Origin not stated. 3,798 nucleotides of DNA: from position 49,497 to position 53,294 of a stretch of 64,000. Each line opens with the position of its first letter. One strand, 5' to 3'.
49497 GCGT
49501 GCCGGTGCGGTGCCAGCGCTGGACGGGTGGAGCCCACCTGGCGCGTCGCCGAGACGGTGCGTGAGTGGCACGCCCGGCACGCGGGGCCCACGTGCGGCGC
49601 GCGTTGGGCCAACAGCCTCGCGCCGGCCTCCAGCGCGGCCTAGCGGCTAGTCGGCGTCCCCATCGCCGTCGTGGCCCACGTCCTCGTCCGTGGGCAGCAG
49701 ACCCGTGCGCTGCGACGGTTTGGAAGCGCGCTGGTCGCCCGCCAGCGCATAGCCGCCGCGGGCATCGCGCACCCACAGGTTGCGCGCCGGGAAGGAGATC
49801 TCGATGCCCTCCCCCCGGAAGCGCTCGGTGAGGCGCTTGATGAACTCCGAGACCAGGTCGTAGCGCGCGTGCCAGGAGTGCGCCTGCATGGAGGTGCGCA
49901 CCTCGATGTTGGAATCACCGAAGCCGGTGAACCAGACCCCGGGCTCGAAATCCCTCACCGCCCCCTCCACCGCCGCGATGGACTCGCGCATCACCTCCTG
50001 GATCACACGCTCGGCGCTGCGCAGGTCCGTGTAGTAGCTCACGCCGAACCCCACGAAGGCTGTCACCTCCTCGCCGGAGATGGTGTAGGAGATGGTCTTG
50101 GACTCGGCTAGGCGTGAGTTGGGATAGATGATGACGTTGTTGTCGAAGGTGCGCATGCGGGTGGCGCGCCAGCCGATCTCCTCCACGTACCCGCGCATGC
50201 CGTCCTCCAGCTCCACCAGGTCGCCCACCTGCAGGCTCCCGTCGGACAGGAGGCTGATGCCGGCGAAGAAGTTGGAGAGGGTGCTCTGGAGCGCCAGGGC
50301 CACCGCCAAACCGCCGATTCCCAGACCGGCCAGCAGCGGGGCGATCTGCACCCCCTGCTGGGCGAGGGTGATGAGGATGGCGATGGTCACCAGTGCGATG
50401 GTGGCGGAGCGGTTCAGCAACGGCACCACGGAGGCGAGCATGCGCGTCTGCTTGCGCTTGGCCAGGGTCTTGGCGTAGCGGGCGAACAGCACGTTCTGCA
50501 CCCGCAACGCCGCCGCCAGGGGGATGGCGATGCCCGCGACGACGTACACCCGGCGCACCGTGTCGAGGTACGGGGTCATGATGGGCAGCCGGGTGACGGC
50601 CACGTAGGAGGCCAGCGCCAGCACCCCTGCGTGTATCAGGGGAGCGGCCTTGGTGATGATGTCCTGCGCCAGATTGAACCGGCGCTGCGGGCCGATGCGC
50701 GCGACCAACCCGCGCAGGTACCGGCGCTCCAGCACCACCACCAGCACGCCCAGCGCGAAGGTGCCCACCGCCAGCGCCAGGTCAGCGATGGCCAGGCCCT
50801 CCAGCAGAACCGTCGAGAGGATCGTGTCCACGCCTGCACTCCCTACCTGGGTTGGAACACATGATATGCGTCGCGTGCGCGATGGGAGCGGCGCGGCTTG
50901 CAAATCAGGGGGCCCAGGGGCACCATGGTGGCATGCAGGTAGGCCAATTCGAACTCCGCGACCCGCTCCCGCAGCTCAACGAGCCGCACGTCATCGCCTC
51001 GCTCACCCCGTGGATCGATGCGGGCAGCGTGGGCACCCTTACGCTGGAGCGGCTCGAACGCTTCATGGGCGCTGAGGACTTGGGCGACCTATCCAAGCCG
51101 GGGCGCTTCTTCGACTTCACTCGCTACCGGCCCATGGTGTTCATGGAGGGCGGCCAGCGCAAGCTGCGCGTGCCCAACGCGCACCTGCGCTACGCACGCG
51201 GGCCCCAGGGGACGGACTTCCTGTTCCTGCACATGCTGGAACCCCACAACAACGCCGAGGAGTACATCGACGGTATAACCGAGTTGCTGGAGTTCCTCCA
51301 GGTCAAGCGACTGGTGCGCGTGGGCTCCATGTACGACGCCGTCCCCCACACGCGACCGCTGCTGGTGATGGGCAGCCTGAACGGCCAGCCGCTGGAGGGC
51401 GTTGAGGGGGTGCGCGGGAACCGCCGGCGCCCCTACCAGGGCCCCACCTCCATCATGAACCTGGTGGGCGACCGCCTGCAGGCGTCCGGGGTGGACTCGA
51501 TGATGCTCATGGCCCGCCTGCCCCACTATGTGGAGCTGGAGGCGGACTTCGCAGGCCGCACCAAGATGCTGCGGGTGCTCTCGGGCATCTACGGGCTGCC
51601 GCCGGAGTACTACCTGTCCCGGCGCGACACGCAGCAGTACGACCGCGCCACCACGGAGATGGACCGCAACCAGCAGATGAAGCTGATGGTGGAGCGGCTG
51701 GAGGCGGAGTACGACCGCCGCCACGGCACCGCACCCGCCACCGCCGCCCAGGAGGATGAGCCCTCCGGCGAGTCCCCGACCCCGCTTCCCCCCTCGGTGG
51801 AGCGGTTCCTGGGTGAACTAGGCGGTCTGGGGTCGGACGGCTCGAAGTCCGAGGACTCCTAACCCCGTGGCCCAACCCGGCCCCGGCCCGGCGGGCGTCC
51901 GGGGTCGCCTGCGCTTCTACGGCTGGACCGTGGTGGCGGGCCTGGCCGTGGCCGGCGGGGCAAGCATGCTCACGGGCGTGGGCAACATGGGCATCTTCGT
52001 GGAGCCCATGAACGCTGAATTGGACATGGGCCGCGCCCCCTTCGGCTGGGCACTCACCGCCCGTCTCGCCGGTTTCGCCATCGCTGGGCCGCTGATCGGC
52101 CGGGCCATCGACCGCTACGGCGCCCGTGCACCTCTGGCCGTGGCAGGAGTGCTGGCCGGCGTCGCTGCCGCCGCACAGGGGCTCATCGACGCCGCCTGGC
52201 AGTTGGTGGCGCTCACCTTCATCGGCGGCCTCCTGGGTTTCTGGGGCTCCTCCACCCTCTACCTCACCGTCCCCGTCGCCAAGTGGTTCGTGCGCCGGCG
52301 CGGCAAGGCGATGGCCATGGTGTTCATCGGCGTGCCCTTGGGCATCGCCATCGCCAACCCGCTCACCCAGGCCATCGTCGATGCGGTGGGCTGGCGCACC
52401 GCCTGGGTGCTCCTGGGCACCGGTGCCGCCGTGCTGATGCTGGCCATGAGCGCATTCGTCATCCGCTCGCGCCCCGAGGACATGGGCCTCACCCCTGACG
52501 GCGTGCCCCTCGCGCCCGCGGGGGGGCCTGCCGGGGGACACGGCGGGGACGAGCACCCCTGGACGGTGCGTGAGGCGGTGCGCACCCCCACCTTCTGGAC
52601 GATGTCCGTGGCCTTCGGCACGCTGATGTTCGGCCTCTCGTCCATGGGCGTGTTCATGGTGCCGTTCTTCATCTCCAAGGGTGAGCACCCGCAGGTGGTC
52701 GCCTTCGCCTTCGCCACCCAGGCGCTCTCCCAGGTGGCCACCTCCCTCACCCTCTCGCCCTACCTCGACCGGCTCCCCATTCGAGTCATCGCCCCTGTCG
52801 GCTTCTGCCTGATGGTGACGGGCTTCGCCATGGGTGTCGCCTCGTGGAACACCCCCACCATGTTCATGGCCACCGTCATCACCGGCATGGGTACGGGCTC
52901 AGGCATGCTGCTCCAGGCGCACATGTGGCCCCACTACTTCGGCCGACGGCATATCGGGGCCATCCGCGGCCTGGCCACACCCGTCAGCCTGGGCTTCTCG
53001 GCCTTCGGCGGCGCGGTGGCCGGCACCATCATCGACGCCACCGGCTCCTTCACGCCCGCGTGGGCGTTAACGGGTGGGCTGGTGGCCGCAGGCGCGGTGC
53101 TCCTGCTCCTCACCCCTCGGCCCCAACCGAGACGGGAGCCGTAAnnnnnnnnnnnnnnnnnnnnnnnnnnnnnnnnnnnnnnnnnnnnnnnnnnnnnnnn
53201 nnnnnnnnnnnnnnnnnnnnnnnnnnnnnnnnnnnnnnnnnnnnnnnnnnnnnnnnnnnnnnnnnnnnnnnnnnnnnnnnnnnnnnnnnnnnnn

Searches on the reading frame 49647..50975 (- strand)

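Call 49: search_protein_families(library=pfam, proteins=[window:49647-50975:-], max_evalue=0.001)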
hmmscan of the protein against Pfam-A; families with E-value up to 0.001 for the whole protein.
window:49647-50975:- (442 aa): 3 families
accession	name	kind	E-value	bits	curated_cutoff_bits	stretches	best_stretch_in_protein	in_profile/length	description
PF00924.24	MS_channel_2nd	-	5.1e-17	62.2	20.2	1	232-294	2-63/68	Mechanosensitive ion channel, beta-domain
PF21082.3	MS_channel_3rd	-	9.6e-08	32.8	21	1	310-393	5-88/88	Mechanosensitive ion channel MscS, C-terminal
PF21088.3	MS_channel_1st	-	2.9e-05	24.4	23.1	1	193-230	5-42/42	Mechanosensitive ion channel, transmembrane helices 2/3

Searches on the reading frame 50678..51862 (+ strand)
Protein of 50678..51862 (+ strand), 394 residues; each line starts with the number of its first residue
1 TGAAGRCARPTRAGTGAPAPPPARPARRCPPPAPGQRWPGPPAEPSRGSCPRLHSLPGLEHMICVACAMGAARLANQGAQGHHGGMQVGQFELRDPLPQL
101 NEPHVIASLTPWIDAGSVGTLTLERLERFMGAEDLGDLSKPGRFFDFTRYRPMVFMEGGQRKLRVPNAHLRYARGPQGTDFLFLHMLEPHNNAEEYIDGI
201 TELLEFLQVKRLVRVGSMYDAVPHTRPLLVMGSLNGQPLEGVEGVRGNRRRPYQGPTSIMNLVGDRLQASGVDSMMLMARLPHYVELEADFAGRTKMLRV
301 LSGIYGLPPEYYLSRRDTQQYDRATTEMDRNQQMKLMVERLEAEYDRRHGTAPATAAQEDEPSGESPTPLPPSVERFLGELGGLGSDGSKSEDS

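Call 72: search_protein_families(library=pfam, proteins=[window:50678-51862:+], max_evalue=0.001)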
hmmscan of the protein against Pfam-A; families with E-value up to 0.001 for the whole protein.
window:50678-51862:+ (394 aa): 1 family
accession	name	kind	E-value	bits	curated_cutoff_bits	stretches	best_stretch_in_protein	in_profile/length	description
PF09754.15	PAC2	-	9.6e-27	94.6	25.8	1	109-308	2-194/215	PAC2 family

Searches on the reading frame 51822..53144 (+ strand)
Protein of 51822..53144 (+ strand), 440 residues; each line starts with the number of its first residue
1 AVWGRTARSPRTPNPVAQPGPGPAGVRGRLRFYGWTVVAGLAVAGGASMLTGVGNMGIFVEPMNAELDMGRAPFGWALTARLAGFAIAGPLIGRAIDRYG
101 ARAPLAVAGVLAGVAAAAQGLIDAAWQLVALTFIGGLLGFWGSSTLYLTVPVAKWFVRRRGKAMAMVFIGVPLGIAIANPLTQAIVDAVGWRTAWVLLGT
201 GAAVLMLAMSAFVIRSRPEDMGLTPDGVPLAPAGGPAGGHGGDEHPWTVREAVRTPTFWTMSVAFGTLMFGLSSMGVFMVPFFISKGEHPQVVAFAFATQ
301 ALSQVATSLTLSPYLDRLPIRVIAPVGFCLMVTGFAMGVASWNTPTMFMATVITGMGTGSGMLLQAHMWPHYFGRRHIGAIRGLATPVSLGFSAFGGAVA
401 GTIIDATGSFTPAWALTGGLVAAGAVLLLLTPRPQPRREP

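Call 49: search_protein_families(library=pfam, proteins=[window:51822-53144:+], max_evalue=0.001)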
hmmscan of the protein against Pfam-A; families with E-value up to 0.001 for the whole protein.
window:51822-53144:+ (440 aa): 1 family
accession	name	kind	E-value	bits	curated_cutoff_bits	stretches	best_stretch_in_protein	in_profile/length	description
PF07690.21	MFS_1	-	3.2e-32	112.2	33.4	2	45-283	5-228/347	Major Facilitator Superfamily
